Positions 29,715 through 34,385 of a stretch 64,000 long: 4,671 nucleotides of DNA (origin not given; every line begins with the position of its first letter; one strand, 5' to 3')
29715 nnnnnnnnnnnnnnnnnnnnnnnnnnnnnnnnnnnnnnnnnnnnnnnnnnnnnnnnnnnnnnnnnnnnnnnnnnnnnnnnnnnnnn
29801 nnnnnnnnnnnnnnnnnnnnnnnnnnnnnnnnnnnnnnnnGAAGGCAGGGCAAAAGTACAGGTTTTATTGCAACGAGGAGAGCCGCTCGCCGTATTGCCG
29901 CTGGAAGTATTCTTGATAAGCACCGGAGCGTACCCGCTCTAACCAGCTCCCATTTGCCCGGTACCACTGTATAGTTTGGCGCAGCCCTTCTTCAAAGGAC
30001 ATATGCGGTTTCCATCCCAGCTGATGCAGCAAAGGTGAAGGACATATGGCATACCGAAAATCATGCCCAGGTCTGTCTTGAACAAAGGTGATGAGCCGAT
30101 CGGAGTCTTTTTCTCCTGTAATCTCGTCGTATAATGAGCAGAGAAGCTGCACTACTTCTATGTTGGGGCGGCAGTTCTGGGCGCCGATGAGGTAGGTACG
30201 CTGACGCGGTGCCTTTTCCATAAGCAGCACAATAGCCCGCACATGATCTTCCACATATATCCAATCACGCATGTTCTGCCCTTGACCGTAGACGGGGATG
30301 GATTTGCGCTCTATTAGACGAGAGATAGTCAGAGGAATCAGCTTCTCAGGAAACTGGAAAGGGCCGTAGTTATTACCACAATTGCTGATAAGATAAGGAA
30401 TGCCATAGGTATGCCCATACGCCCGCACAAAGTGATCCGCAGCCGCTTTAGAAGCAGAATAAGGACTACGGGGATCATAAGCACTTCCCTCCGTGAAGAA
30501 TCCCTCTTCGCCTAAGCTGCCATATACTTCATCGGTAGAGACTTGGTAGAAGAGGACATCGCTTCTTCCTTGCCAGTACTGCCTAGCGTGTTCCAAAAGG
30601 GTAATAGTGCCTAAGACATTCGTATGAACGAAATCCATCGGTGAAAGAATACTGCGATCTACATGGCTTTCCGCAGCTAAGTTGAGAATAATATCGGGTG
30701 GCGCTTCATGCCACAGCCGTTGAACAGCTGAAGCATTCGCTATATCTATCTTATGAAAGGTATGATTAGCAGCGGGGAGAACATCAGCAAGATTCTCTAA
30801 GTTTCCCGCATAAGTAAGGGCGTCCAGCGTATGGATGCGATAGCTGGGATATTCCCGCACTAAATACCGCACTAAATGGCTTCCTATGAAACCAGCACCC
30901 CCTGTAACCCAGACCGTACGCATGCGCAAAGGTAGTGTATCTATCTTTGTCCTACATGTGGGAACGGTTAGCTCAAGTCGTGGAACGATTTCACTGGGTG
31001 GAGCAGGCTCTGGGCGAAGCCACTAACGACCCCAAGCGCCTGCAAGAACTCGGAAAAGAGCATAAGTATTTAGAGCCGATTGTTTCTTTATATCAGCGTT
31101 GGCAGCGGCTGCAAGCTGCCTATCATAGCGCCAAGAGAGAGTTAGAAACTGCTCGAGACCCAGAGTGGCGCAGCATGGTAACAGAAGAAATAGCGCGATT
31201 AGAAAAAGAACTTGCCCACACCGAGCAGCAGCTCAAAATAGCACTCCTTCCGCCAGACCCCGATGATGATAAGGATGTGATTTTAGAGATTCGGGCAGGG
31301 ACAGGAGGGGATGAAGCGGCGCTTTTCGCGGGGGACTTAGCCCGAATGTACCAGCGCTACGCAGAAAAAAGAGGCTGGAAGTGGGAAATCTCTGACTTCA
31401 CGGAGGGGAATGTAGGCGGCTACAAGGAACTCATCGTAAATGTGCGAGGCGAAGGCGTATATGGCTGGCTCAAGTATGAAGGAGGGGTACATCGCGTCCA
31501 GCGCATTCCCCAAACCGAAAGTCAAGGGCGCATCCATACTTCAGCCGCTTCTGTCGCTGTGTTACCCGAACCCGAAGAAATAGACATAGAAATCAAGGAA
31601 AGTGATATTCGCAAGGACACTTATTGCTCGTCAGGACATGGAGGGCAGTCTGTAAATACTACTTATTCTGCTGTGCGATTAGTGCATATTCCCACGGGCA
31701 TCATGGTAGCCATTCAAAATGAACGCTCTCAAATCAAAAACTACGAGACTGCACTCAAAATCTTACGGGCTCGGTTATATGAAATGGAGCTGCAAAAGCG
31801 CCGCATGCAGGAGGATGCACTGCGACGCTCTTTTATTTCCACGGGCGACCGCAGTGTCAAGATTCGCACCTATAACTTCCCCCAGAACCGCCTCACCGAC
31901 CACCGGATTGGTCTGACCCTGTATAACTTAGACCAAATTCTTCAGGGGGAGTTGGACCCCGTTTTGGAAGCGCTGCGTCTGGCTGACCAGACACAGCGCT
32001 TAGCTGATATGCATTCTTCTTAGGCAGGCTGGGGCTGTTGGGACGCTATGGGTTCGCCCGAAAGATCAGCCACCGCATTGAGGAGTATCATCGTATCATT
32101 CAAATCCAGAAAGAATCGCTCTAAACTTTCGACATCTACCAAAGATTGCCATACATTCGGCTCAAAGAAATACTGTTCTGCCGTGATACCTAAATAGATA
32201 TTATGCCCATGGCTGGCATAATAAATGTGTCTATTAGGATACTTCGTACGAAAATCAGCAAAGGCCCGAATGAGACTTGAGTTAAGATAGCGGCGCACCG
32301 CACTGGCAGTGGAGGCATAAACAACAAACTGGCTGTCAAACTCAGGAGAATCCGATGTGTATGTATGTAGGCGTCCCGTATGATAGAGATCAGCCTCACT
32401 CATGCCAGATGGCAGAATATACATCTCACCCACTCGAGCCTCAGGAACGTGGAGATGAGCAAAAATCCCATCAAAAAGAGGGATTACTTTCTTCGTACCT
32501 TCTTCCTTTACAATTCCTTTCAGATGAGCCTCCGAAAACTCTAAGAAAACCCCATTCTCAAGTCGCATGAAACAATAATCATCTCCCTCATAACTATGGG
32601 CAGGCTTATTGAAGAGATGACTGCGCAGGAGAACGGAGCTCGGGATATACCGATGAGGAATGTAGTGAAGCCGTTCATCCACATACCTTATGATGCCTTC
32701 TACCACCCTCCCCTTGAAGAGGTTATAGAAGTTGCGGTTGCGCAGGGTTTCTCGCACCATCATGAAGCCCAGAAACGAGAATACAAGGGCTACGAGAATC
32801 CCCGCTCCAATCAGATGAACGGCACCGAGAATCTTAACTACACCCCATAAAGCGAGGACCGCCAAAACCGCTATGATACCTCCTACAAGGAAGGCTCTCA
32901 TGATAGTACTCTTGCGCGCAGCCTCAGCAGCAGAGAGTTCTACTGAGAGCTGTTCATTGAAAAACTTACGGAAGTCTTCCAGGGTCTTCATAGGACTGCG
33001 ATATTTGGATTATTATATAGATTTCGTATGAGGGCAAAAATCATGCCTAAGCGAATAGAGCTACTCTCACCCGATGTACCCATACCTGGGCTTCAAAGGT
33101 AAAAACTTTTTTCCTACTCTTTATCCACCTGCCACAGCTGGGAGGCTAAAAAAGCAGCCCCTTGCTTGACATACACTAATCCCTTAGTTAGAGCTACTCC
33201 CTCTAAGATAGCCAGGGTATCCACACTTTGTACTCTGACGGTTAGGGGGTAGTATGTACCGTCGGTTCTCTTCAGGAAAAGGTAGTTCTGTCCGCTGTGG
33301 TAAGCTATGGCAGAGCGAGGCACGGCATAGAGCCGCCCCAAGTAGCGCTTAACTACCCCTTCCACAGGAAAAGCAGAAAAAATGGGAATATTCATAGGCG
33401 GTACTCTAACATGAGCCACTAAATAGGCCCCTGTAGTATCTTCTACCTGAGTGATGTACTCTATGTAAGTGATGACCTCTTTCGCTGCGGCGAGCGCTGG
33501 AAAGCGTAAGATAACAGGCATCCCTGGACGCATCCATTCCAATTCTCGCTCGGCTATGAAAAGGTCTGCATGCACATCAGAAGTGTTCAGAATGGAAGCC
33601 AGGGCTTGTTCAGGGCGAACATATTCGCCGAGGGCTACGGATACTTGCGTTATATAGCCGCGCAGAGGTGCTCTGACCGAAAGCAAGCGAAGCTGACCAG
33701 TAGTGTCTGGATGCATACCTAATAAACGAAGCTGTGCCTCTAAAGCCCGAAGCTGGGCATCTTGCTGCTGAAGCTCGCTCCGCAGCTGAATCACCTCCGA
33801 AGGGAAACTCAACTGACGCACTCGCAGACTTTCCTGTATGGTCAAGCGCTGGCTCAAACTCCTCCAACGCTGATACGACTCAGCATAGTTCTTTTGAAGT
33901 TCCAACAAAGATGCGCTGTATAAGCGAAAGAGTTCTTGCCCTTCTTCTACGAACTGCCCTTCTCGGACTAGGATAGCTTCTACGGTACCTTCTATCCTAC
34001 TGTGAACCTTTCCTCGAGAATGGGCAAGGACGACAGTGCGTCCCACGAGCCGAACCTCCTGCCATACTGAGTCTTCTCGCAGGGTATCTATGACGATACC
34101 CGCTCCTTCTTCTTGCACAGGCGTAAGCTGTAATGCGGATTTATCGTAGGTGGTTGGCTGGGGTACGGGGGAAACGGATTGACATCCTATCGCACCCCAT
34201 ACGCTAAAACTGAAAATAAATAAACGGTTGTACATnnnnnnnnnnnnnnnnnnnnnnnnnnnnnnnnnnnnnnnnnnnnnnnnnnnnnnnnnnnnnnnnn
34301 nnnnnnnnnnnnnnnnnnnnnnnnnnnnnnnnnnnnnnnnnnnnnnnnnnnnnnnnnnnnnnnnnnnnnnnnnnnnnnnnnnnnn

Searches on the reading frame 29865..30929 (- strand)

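Call 83: search_protein_families(library=pfam, proteins=[window:29865-30929:-], max_evalue=0.00001)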
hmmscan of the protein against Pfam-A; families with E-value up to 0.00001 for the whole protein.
window:29865-30929:- (354 aa): 6 families
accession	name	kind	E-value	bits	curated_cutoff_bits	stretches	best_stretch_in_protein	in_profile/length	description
PF16363.11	GDP_Man_Dehyd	-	3.3e-83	280.4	27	1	8-319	2-332/332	GDP-mannose 4,6 dehydratase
PF01370.27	Epimerase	-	2.7e-67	227.1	20.9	1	7-249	2-240/240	NAD dependent epimerase/dehydratase family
PF01073.25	3Beta_HSD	-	2.4e-15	56.7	22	1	8-239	2-231/280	3-beta hydroxysteroid dehydrogenase/isomerase family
PF04321.23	RmlD_sub_bind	-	5.3e-13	49.1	27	1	6-175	3-143/287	RmlD substrate binding domain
PF07993.18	NAD_binding_4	-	3.9e-11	43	20.1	0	79-185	90-205/258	Male sterility protein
PF02719.21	Polysacc_synt_2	-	4.9e-09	36.2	20.2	1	6-118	1-118/293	Polysaccharide biosynthesis protein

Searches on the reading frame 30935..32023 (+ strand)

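Call 83: search_protein_families(library=pfam, proteins=[window:30935-32023:+], max_evalue=0.00001)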
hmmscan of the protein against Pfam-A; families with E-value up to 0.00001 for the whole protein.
window:30935-32023:+ (362 aa): 2 families
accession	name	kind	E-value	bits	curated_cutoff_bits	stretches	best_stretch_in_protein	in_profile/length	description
PF03462.23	PCRF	-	4e-70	236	24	1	18-207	4-194/194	PCRF domain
PF00472.26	RF-1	-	2.8e-39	134.1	35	1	214-324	1-116/116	RF-1 domain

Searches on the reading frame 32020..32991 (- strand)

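Call 83: search_protein_families(library=pfam, proteins=[window:32020-32991:-], max_evalue=0.00001)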
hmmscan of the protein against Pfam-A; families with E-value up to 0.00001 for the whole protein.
window:32020-32991:- (323 aa): 1 family
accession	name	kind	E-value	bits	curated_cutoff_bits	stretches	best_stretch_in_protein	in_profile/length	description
PF11335.13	DUF3137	-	4e-18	66.1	26.1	1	172-298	2-128/139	Protein of unknown function (DUF3137)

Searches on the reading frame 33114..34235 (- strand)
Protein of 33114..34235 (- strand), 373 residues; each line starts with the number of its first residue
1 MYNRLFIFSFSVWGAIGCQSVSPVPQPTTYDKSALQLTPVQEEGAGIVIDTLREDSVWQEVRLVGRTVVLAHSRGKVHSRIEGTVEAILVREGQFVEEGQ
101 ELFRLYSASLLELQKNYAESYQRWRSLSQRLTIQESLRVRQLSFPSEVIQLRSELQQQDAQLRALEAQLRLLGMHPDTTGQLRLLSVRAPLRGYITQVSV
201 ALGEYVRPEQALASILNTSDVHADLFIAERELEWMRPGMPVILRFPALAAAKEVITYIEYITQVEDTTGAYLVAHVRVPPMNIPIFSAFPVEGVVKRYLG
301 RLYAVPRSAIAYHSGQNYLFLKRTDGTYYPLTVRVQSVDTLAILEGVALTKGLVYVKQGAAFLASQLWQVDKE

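Call 83: search_protein_families(library=pfam, proteins=[window:33114-34235:-], max_evalue=0.00001)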
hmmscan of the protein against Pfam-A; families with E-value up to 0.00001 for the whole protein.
window:33114-34235:- (373 aa): 3 families
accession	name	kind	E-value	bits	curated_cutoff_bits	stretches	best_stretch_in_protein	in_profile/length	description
PF16576.10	HlyD_D23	-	4.8e-26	91.8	30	1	57-262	2-185/214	Barrel-sandwich domain of CusB or HlyD membrane-fusion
PF13437.12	HlyD_3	-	4.7e-17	63.1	22.2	1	187-281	2-96/106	HlyD family secretion protein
PF13533.13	Biotin_lipoyl_2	-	6.8e-09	35.8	29.8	0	76-105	2-31/32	Biotin-lipoyl like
